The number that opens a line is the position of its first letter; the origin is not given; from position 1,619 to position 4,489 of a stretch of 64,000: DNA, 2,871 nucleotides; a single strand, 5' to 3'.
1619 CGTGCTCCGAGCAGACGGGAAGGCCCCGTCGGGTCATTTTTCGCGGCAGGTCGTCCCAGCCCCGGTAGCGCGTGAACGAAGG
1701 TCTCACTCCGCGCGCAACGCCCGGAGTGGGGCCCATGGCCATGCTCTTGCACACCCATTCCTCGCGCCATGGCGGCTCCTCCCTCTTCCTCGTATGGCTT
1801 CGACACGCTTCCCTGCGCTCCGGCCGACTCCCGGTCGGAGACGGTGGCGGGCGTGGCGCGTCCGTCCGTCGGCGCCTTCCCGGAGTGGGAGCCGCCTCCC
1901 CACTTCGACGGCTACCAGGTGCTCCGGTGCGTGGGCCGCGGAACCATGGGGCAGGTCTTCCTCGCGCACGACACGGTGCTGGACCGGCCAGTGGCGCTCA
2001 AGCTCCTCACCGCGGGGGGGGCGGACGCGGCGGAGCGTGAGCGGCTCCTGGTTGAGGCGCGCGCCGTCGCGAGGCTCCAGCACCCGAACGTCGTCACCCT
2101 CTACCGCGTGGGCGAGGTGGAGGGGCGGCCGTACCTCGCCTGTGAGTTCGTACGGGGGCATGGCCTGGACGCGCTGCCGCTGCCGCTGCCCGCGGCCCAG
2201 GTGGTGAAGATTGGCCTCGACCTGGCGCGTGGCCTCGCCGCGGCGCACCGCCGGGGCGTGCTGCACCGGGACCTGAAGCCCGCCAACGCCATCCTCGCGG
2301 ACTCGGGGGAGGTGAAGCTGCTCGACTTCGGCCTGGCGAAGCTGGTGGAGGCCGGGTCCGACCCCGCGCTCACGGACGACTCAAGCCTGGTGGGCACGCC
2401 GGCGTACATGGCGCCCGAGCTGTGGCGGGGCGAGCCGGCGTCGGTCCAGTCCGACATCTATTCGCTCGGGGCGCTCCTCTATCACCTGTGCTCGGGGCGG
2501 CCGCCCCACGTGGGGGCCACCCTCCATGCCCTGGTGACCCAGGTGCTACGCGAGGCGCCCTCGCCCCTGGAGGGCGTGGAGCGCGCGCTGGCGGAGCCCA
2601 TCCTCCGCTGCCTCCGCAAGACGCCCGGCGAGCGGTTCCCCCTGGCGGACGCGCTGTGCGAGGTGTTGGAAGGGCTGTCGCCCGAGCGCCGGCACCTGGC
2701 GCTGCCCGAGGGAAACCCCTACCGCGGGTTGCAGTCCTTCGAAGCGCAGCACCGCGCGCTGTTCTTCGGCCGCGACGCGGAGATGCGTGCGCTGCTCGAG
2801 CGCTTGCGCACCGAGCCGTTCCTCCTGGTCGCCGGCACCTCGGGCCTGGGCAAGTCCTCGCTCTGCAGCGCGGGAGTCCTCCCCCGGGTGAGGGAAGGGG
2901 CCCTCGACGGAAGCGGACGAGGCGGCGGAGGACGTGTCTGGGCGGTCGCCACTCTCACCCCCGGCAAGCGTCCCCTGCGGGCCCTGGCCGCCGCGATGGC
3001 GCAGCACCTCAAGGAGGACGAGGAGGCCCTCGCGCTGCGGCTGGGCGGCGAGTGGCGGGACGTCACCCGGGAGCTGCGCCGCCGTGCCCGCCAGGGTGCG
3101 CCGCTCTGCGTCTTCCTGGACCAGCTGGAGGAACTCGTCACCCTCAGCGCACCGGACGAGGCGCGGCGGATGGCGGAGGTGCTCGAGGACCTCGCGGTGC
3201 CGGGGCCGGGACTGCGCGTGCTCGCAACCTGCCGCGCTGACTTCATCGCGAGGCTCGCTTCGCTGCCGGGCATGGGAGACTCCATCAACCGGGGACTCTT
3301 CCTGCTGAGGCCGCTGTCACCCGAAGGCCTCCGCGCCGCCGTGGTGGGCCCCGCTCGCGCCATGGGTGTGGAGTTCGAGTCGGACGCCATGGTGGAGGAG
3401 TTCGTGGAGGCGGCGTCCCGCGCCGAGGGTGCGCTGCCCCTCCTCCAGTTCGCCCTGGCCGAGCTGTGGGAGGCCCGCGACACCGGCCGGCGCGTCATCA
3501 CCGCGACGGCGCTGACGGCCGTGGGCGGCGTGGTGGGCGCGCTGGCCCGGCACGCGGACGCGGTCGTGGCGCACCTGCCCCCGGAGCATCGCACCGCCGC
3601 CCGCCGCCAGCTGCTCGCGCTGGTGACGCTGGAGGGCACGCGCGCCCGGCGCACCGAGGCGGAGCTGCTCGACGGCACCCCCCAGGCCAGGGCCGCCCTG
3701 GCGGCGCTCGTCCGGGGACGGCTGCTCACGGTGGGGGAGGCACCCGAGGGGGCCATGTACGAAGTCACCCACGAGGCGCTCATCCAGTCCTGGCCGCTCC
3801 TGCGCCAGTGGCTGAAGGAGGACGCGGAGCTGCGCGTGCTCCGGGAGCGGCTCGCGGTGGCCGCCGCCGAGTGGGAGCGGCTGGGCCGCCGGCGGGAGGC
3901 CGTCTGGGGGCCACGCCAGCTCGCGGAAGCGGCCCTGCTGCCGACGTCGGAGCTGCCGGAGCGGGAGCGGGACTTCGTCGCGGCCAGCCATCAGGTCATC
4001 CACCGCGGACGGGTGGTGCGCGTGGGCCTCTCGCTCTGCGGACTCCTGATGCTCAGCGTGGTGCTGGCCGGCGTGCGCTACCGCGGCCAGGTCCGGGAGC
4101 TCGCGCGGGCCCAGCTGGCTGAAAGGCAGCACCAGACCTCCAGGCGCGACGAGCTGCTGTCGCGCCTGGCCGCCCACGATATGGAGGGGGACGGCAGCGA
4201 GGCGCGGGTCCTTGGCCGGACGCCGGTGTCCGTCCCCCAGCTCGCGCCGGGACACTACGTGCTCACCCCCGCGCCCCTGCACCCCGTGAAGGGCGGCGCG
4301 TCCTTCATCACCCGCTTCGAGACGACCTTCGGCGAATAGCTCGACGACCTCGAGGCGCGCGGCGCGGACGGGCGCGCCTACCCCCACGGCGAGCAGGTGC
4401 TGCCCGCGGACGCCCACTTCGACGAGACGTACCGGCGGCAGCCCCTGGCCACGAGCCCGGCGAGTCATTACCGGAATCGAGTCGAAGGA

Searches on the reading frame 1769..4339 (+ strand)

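Call 6: search_protein_families(library=pfam, proteins=[window:1769-4339:+], max_evalue=0.01)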
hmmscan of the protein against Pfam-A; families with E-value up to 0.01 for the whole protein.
window:1769-4339:+ (856 aa): 7 families
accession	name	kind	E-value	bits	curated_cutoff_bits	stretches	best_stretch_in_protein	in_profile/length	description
PF20703.3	nSTAND1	-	1.2e-103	348.2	27.1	1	317-709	1-378/379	Novel STAND NTPase 1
PF00069.31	Pkinase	-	4.6e-44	151.2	31.7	1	49-296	1-258/263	Protein kinase domain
PF07714.23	PK_Tyr_Ser-Thr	-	1.6e-29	103.4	23.1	1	52-292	4-251/258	Protein tyrosine and serine/threonine kinase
PF13191.12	AAA_16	-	2.4e-07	31.8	32.6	1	332-456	2-144/167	AAA ATPase domain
PF25201.1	nSTAND6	-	4.6e-05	23.9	27.7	1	333-367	2-36/148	Novel STAND NTPase 6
PF13401.12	AAA_22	-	0.0027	18.5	27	1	348-475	4-104/130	AAA domain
PF24883.2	NPHP3_N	-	0.0055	17.3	24.8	0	407-489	87-164/164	Nephrocystin 3, N-terminal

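Call 7: search_protein_families(library=ncbifam, proteins=[window:1769-4339:+], max_evalue=0.01)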
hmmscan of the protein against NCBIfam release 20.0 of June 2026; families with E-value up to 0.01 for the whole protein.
window:1769-4339:+ (856 aa): 20 families
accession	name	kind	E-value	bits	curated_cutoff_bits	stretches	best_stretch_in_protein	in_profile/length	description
NF033483.0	PknB_PASTA_kin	equivalog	1.3e-64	219.2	450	1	49-303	9-268/563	Stk1 family PASTA domain-containing Ser/Thr kinase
NF052427.1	StpK7MSMEG_1200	equivalog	5.2e-45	154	900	1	45-298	5-263/601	serine/threonine protein kinase StpK7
NF047741.1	antiphage_MADS6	equivalog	2.5e-44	151.8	460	2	142-307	298-464/612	methylation-associated defense system protein kinase MAD6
NF009651.0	PRK13184.1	equivalog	2.2e-35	121.9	839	1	48-301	3-288/932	serine/threonine-protein kinase PknD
TIGR03903.1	TOMM_kin_cyc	equivalog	1.3e-34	119.3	705.75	1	74-296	5-240/1267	TOMM system kinase/cyclase fusion protein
NF038150.1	lanthi_synth_IV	equivalog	1.6e-29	102.9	650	1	48-308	190-461/851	class IV lanthionine synthetase LanL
NF053615.1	SerThrKinAfsKStmc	equivalog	4.5e-23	81.8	1300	1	47-293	13-258/809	protein serine/threonine kinase AfsK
NF033442.0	BREX_PglW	equivalog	1.2e-22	79.5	990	2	47-192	512-662/1391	BREX system serine/threonine kinase PglW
NF038151.1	lanthi_synth_III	equivalog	3.1e-14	52.3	575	1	44-241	218-423/833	class III lanthionine synthetase LanKC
NF043056.1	T4SS_LegK1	equivalog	3.9e-09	35.6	550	1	162-239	208-282/516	Dot/Icm T4SS effector kinase LegK1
NF011464.0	PRK14879.1-7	equivalog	3.9e-07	30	246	1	89-192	49-151/221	Kae1-associated kinase Bud32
TIGR03724.2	arch_bud32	equivalog_domain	2.2e-06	27.3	125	1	90-198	37-139/193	KEOPS complex kinase/ATPase Bud32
NF011463.0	PRK14879.1-4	equivalog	3e-05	23.5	188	1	88-199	60-169/237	Kae1-associated kinase Bud32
NF040671.1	PLuB_AAA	exception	4.7e-05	21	999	1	97-240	56-196/1256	PLuB system helicase-like protein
NF011461.0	PRK14879.1-2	equivalog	0.00022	21.1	372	1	122-191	79-147/225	Kae1-associated kinase Bud32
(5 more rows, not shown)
